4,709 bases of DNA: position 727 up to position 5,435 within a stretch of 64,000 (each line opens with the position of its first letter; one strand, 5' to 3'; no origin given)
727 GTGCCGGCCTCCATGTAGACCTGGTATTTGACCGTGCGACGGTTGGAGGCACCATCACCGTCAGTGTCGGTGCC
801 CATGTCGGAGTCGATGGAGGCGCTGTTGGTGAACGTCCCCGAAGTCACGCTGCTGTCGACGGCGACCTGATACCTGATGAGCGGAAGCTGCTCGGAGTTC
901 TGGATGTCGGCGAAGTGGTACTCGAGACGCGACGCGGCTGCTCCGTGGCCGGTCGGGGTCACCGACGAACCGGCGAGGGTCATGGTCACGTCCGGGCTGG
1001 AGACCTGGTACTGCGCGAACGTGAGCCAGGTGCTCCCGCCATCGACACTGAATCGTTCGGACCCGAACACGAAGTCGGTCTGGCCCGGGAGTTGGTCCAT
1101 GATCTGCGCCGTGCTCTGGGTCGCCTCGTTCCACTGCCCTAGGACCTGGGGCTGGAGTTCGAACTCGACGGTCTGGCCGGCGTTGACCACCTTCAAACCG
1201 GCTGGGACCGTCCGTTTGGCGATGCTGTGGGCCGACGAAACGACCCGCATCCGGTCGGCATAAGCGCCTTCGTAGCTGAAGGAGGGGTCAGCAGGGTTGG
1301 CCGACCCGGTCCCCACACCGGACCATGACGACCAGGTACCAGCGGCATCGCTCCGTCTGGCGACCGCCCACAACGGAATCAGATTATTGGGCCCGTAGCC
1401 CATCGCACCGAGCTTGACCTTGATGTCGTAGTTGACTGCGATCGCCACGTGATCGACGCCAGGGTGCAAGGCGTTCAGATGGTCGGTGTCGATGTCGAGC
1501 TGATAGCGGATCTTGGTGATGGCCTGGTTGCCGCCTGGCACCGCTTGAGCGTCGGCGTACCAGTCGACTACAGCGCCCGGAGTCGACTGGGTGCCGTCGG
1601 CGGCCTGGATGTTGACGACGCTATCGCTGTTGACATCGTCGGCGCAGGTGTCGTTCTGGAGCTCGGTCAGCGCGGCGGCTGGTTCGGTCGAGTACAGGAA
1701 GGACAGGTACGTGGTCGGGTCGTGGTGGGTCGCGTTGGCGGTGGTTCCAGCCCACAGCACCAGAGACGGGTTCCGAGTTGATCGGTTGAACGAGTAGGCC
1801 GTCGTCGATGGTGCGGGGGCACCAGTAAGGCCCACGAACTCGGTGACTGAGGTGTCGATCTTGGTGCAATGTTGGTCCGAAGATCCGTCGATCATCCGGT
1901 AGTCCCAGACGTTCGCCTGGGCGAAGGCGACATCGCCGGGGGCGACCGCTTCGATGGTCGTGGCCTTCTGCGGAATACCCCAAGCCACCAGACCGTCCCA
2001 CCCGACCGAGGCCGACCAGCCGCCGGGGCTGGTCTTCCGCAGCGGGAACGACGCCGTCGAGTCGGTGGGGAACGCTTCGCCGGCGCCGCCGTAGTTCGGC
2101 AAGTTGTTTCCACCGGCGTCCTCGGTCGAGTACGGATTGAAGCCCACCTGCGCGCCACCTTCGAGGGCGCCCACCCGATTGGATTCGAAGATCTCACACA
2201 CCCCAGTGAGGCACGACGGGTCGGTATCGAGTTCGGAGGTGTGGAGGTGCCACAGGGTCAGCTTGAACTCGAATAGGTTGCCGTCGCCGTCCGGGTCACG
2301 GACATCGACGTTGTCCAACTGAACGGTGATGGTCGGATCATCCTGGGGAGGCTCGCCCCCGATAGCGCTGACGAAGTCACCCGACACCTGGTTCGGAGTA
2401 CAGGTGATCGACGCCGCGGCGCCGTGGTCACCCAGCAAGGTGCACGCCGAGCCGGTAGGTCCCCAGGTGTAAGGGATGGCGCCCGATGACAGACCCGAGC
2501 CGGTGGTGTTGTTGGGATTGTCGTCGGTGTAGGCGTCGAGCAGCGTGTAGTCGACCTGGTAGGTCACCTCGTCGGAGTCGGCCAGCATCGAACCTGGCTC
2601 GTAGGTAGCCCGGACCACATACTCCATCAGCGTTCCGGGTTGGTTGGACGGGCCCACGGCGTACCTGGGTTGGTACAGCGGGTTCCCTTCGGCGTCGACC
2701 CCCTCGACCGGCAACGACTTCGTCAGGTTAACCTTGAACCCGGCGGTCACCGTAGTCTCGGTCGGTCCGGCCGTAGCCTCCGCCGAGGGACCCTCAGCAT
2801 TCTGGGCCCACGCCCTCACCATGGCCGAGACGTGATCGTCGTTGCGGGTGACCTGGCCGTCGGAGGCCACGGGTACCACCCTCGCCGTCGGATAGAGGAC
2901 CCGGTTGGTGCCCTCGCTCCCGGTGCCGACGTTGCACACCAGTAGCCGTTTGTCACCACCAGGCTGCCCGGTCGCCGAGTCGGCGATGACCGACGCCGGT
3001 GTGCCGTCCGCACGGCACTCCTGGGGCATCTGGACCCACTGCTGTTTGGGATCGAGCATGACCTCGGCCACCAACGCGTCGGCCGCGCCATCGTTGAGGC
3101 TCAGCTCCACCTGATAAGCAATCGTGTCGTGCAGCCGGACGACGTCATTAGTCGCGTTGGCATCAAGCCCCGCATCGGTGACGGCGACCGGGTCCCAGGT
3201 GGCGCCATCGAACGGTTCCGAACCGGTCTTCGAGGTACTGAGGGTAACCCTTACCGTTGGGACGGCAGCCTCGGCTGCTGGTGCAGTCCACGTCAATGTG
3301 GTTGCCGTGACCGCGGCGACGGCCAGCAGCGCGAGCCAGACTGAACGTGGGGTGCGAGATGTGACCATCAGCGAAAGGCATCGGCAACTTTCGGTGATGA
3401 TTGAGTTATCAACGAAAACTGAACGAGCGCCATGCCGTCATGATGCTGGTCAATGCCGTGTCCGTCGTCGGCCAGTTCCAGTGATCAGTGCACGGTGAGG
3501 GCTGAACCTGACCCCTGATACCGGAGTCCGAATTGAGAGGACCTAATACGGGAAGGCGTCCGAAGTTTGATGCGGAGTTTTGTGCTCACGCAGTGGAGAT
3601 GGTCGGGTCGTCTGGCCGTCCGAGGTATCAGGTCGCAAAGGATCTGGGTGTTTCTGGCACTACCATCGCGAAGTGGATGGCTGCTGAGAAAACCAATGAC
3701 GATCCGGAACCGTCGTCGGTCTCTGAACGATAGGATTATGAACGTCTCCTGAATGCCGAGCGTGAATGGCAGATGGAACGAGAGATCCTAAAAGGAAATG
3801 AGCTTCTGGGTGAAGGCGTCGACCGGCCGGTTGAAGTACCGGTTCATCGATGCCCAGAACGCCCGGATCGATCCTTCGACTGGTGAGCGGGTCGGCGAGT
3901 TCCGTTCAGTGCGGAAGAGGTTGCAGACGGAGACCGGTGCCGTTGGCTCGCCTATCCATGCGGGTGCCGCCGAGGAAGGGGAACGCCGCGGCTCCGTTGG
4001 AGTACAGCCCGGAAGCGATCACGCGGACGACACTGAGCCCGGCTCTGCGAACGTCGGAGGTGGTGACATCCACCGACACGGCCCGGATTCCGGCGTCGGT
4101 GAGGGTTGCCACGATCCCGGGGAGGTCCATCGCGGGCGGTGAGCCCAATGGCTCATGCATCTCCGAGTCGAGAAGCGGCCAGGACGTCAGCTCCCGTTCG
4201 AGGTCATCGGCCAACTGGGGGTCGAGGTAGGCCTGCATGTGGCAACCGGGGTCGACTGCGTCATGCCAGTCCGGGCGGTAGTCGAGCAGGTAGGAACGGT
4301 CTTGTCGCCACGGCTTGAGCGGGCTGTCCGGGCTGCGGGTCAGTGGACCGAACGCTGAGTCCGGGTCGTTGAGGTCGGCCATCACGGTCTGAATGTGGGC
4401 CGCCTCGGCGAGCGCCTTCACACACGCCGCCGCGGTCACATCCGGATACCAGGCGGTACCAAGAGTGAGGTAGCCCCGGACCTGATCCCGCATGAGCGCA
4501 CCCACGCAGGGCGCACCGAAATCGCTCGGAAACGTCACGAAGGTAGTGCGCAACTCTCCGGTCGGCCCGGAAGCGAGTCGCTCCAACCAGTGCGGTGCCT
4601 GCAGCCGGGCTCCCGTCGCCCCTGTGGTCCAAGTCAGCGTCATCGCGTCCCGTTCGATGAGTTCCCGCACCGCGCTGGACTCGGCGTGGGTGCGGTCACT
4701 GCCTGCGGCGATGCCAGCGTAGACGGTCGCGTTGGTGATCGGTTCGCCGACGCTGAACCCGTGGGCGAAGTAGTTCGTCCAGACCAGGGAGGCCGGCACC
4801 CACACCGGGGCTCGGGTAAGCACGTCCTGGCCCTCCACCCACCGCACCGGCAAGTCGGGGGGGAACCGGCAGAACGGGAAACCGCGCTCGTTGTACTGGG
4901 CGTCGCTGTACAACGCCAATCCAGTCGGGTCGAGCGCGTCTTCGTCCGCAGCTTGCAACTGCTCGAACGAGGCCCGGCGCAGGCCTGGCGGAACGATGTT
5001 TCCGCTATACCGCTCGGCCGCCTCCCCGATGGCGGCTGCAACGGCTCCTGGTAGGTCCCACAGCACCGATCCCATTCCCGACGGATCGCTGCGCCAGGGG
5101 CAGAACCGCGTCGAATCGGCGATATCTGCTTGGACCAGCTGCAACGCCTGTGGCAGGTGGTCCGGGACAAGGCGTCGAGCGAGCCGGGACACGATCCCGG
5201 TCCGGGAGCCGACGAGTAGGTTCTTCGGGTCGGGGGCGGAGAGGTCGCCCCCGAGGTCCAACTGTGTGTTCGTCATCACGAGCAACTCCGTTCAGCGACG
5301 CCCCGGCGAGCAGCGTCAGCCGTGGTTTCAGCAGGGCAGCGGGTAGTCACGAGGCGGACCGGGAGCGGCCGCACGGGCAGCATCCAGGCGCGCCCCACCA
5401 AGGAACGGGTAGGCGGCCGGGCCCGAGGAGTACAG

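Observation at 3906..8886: Three tandem YcaO paralogs with one E1-like/RRE partner and no other tailoring genes: an unusual RiPP enzyme set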

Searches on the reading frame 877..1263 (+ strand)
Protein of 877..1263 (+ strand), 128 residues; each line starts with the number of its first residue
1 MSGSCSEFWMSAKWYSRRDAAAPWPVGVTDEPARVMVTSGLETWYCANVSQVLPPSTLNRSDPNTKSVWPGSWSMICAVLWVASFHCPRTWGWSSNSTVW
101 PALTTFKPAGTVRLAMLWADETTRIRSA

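Call 46: search_protein_families(library=pfam, proteins=[window:877-1263:+], max_evalue=0.01)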
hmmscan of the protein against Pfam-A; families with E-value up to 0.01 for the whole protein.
window:877-1263:+ (128 aa): 0 families

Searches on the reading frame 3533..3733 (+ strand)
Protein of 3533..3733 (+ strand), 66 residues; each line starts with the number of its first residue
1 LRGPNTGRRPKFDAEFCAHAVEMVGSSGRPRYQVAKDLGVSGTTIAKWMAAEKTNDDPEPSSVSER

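Call 46: search_protein_families(library=pfam, proteins=[window:3533-3733:+], max_evalue=0.01)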
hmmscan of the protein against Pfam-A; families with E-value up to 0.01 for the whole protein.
window:3533-3733:+ (66 aa): 2 families
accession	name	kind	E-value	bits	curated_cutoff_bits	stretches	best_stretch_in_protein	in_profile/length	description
PF01527.26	HTH_Tnp_1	-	4.7e-05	24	24.1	1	8-53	3-48/75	Transposase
PF13384.12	HTH_23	-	0.0075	16.5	24.6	1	18-50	8-39/50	Homeodomain-like domain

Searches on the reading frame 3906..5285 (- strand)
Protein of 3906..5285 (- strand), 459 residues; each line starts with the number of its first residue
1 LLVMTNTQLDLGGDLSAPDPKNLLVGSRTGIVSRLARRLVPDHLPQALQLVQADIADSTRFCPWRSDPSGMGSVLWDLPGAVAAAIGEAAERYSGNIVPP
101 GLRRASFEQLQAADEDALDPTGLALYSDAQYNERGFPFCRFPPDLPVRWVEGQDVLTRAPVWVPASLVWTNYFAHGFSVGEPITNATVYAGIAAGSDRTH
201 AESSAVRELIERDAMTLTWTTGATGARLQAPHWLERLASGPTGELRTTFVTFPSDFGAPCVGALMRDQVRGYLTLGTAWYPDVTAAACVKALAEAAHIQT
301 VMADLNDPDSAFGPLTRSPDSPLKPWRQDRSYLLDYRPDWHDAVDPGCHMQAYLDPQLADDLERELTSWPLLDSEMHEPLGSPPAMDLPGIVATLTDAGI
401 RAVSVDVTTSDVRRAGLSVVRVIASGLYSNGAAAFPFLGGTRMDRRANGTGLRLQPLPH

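Call 3: search_protein_families(library=pfam, proteins=[window:3906-5285:-], max_evalue=0.01)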
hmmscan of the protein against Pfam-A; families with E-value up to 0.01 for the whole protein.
window:3906-5285:- (459 aa): 1 family
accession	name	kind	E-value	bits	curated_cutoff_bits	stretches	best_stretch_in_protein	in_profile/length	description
PF02624.21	YcaO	-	4.5e-41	141.7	25.7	1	81-427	10-324/325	YcaO cyclodehydratase, ATP-ad Mg2+-binding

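Call 4: search_protein_families(library=ncbifam, proteins=[window:3906-5285:-], max_evalue=0.01)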
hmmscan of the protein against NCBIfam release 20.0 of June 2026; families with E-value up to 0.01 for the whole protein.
window:3906-5285:- (459 aa): 3 families
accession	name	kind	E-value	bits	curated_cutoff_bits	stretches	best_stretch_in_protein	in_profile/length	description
TIGR03604.1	TOMM_cyclo_SagD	subfamily_domain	1e-72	245.1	219.25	1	81-452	9-361/377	thiazole/oxazole-forming peptide maturase, SagD family component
TIGR03266.1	methan_mark_1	equivalog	1.3e-11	44.1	365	1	83-298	67-268/376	YcaO-related McrA-glycine thioamidation protein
TIGR00702.1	TIGR00702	domain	3.5e-06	26.4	75.65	1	81-228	61-194/377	YcaO-type kinase domain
